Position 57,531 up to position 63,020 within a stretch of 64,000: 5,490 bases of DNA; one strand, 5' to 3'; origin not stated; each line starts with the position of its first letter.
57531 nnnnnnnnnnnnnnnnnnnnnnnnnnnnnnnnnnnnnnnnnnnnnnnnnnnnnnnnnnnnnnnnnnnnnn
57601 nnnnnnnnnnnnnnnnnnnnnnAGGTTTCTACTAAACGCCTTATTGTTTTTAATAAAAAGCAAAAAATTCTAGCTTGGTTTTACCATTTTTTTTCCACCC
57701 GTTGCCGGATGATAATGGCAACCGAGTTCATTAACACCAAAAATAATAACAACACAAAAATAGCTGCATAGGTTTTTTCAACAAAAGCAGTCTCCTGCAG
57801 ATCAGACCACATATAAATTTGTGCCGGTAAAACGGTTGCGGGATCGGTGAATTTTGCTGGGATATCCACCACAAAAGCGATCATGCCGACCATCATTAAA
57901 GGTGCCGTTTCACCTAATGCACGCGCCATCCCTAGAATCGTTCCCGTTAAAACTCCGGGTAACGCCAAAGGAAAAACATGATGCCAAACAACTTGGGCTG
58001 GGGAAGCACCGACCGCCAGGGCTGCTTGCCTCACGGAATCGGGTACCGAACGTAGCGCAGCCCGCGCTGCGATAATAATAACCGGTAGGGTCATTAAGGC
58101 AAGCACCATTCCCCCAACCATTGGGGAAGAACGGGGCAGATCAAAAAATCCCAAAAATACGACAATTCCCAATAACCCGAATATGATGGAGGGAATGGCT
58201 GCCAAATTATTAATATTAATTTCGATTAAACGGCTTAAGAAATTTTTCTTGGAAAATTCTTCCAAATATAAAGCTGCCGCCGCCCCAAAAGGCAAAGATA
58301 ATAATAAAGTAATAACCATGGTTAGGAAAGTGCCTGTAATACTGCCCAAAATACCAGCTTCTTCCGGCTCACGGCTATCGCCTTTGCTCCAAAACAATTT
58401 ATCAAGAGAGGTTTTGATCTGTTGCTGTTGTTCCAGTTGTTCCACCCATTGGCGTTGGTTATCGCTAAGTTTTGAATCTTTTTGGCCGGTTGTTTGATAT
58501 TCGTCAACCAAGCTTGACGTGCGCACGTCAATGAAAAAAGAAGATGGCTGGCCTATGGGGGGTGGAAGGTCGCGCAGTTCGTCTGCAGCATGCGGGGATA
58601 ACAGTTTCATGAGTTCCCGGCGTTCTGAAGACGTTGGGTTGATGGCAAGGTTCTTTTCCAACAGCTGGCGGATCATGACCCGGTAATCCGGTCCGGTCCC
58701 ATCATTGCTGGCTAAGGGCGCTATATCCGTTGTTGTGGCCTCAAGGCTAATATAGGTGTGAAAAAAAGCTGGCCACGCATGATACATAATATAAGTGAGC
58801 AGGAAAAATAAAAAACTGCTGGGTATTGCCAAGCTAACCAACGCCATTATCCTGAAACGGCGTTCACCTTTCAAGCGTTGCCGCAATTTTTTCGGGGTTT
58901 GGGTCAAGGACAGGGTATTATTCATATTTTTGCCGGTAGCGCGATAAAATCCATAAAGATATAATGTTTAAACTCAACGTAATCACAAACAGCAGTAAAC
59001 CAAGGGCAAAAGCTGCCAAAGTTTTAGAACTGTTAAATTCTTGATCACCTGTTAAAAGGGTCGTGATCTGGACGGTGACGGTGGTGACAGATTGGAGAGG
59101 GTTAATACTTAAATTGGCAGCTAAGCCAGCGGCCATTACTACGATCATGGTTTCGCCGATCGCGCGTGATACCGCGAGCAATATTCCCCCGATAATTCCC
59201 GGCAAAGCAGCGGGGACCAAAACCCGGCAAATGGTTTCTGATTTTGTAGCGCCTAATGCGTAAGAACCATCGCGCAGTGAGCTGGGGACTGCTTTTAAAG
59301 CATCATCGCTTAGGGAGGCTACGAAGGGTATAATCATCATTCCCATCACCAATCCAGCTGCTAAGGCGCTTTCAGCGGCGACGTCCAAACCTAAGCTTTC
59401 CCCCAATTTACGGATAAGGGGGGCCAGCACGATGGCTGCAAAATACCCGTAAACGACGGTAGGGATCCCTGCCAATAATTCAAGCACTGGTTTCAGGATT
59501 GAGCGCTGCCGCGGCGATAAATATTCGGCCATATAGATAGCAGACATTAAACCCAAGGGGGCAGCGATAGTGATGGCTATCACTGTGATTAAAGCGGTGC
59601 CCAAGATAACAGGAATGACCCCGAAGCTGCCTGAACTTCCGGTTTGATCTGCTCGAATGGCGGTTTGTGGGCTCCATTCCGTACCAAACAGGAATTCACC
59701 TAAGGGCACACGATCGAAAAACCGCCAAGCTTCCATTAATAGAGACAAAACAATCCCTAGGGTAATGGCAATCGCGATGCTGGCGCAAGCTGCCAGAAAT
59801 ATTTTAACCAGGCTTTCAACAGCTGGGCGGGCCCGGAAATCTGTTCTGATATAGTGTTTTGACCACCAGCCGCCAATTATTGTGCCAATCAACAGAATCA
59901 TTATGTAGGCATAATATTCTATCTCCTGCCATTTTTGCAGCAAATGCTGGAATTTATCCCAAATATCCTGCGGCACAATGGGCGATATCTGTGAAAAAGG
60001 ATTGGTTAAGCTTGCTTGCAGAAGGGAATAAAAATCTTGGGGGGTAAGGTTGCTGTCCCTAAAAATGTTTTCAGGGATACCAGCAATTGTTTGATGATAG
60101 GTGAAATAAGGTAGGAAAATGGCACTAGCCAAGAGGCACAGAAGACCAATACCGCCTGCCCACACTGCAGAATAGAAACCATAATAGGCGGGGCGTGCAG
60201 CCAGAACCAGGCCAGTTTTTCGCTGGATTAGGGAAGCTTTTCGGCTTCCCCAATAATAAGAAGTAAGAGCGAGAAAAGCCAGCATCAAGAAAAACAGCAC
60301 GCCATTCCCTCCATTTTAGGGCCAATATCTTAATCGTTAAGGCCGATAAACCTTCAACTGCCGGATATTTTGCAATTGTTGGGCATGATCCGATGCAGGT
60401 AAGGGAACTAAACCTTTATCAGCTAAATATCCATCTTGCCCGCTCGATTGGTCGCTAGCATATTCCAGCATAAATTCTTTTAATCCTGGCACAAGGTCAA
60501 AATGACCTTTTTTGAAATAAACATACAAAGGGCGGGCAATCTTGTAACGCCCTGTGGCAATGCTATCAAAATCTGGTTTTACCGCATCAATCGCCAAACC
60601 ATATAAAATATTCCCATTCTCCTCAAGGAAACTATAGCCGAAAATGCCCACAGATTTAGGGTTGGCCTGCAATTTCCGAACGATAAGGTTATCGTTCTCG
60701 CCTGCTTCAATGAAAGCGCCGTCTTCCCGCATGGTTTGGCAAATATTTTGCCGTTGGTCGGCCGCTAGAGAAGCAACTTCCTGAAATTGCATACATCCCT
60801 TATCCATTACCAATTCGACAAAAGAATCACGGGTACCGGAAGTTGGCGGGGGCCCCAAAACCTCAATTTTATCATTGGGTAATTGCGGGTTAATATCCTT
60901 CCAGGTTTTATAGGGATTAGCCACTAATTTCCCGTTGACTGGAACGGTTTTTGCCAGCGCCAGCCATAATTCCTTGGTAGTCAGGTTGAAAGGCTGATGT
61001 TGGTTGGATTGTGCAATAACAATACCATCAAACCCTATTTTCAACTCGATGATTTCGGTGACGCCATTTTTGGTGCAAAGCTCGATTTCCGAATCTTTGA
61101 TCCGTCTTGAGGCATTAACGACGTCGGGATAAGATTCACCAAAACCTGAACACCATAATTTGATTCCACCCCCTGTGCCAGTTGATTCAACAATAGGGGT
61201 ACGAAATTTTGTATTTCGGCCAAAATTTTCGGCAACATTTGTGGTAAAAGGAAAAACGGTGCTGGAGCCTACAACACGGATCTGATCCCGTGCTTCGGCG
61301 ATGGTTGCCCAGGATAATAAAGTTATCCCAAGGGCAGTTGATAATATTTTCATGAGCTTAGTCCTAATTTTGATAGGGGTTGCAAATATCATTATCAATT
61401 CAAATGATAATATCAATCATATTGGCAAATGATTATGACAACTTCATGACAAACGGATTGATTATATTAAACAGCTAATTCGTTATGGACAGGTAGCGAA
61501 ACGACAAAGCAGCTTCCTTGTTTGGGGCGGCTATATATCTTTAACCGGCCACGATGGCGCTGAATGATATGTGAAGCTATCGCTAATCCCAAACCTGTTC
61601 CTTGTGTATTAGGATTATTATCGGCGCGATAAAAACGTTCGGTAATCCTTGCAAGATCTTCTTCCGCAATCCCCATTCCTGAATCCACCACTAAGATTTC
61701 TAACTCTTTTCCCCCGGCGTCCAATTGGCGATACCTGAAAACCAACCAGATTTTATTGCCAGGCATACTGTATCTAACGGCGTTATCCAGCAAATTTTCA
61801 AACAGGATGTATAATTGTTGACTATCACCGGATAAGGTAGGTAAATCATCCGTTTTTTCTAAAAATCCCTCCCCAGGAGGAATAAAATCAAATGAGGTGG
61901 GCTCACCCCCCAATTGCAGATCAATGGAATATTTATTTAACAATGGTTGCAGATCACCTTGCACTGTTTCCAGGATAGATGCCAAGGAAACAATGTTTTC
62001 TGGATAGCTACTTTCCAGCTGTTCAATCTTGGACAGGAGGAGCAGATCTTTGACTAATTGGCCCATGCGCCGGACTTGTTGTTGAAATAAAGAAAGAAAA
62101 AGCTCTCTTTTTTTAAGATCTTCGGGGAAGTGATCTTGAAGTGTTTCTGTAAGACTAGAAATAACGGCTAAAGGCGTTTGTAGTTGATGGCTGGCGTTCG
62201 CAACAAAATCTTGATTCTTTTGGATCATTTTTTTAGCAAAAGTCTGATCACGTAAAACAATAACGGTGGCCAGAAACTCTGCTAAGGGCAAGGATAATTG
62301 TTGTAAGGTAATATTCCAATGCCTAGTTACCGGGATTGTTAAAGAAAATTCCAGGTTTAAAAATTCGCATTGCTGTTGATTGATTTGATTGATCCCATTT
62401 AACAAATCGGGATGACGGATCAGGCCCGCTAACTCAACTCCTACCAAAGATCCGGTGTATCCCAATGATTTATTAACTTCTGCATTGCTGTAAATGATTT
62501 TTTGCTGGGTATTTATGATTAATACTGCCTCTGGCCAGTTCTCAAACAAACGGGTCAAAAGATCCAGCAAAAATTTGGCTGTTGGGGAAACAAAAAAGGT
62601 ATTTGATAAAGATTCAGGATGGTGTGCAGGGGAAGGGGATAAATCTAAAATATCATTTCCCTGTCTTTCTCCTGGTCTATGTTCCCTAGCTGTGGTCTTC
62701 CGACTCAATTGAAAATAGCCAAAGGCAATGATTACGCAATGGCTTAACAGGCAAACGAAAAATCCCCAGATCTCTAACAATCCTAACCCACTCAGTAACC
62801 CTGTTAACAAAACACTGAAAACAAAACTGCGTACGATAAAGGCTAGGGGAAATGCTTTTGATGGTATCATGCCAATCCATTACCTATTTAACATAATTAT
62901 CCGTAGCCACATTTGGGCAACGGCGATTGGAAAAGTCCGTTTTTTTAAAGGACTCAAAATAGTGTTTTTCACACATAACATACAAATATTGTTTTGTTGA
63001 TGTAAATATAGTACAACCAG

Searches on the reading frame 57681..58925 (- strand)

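Call 55: search_protein_families(library=ncbifam, proteins=[window:57681-58925:-], max_evalue=1e-10)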
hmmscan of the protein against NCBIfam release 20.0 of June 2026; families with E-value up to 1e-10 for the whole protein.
window:57681-58925:- (414 aa): 7 families
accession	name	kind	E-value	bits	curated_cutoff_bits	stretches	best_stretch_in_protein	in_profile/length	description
TIGR00974.1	3a0107s02c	equivalog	5e-61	206.2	193.45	1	176-411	37-271/272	phosphate ABC transporter permease PstA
TIGR02138.1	phosphate_pstC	equivalog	3.4e-42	144.5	196.45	1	166-410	36-295/296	phosphate ABC transporter permease subunit PstC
NF008430.0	PRK11268.1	equivalog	4.1e-27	95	439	1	179-408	66-291/295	phosphate ABC transporter permease PstA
NF008435.0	PRK11275.1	equivalog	2.2e-22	79.5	502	1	177-261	56-139/319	phosphate ABC transporter permease PstC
NF006939.0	PRK09421.1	equivalog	2.5e-13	50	262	1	204-406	20-224/230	molybdate ABC transporter permease subunit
TIGR02141.1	modB_ABC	equivalog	4.4e-12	46.1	182.6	1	201-399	5-202/208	molybdate ABC transporter permease subunit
TIGR01581.1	Mo_ABC_porter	hypoth_equivalog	1.7e-11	44.1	210.3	1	196-377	23-203/225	ABC transporter permease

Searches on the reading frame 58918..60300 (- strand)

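Call 55: search_protein_families(library=ncbifam, proteins=[window:58918-60300:-], max_evalue=1e-10)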
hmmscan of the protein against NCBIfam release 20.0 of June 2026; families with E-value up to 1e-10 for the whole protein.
window:58918-60300:- (460 aa): 7 families
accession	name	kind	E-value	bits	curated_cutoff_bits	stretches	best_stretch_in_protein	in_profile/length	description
TIGR02138.1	phosphate_pstC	equivalog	3.8e-86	288.8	196.45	1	163-455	2-295/296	phosphate ABC transporter permease subunit PstC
TIGR00974.1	3a0107s02c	equivalog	5.4e-49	166.8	193.45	1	168-455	7-270/272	phosphate ABC transporter permease PstA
NF008435.0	PRK11275.1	equivalog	1e-30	106.9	502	1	170-457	24-314/319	phosphate ABC transporter permease PstC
NF008430.0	PRK11268.1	equivalog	2.7e-20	72.6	439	1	225-454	76-292/295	phosphate ABC transporter permease PstA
TIGR02141.1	modB_ABC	equivalog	8.2e-13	48.5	182.6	1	237-428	5-189/208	molybdate ABC transporter permease subunit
TIGR02139.1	permease_CysT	equivalog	2.8e-12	46.8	246.1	1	237-451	57-262/265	sulfate ABC transporter permease subunit CysT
TIGR00969.1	3a0106s02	subfamily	2.3e-11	43.7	240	1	235-443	66-261/272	sulfate ABC transporter permease subunit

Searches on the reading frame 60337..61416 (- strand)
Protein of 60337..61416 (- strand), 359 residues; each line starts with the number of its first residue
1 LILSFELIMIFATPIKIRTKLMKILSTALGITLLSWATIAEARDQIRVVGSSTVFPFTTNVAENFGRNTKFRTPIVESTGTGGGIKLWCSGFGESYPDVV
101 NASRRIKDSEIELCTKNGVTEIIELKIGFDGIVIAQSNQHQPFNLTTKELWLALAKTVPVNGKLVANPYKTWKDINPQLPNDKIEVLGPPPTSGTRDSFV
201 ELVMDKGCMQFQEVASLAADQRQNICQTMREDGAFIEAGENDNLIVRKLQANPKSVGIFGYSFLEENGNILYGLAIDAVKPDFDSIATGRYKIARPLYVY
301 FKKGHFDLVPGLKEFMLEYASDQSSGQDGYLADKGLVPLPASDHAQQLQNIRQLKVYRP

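Call 55: search_protein_families(library=ncbifam, proteins=[window:60337-61416:-], max_evalue=1e-10)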
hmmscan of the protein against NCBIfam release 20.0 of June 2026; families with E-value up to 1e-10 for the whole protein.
window:60337-61416:- (359 aa): 1 family
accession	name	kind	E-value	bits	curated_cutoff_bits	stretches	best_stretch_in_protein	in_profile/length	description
TIGR02136.1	ptsS_2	subfamily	2.2e-40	138.7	206.6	1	42-330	37-292/295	phosphate ABC transporter substrate-binding protein PstS family protein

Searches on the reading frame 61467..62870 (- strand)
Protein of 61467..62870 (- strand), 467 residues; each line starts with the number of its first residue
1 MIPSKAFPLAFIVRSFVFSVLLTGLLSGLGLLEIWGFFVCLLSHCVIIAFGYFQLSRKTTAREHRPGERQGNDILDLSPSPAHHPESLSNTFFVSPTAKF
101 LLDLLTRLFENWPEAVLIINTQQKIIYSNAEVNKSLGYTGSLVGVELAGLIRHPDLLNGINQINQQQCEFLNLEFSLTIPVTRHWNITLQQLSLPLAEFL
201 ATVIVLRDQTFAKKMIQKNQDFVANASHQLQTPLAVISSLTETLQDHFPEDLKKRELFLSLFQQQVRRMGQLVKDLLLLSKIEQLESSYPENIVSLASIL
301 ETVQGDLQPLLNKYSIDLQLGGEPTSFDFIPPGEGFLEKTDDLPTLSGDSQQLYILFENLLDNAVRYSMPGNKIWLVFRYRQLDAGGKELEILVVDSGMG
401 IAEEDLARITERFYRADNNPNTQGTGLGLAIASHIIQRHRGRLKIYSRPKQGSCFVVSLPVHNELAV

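Call 55: search_protein_families(library=ncbifam, proteins=[window:61467-62870:-], max_evalue=1e-10)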
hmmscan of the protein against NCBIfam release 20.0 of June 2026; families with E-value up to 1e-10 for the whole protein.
window:61467-62870:- (467 aa): 58 families (the best 25 are shown)
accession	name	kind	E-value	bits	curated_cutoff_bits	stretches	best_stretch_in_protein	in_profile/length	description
TIGR02966.1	phoR_proteo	equivalog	5.6e-67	226.1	334.2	2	341-458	218-332/333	phosphate regulon sensor histidine kinase PhoR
NF046044.1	PnpS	equivalog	8.4e-63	212.7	400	2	105-321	57-272/390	two-component system histidine kinase PnpS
NF033092.0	HK_WalK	equivalog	1.2e-45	156.2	725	1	111-461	266-594/594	cell wall metabolism sensor histidine kinase WalK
NF041735.1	hist_kin_RppB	equivalog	2.6e-44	151.7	400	1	217-460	214-438/438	two-component system sensor histidine kinase RppB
NF008235.0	PRK11006.1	equivalog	2.1e-42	145.5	390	2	344-461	309-423/431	phosphate regulon sensor histidine kinase PhoR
NF012163.2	BaeS_SmeS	equivalog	1.4e-33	116.5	500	1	216-460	237-457/457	sensor histidine kinase efflux regulator BaeS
NF008312.0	PRK11100.1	equivalog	2e-32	112.7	356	1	220-462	257-475/477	two-component system sensor histidine kinase CreC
NF045911.1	TCSHisKinNblS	equivalog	4.5e-32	111.1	1000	1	115-461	278-620/621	two-component system sensor histidine kinase NblS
NF047874.1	MASE3_PAS_HK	subfamily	2.2e-31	109.4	560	1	359-463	526-627/655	MASE3 domain-containing sensor histidine kinase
NF006800.0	PRK09303.1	equivalog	6.4e-30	104.4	342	1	212-463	144-379/383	histidine kinase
NF007837.0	PRK10549.1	equivalog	1.3e-28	100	603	1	215-465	236-462/466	envelope stress sensor histidine kinase BaeS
NF033091.0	HK_VanS_ACDEFG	equivalog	1.6e-28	99.6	400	1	345-460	182-293/293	vancomycin resistance histidine kinase VanS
NF033093.1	HK_VicK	exception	2.1e-28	99.1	680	1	349-464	326-438/448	cell wall metabolism sensor histidine kinase VicK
NF052314.1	T9SS_HK_PorY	subfamily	8.4e-28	97.6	350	1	217-320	209-310/418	PorY family sensor histidine kinase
NF008468.0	PRK11360.1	equivalog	9.3e-28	96.9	646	1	340-463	494-610/616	two-component system sensor histidine kinase AtoS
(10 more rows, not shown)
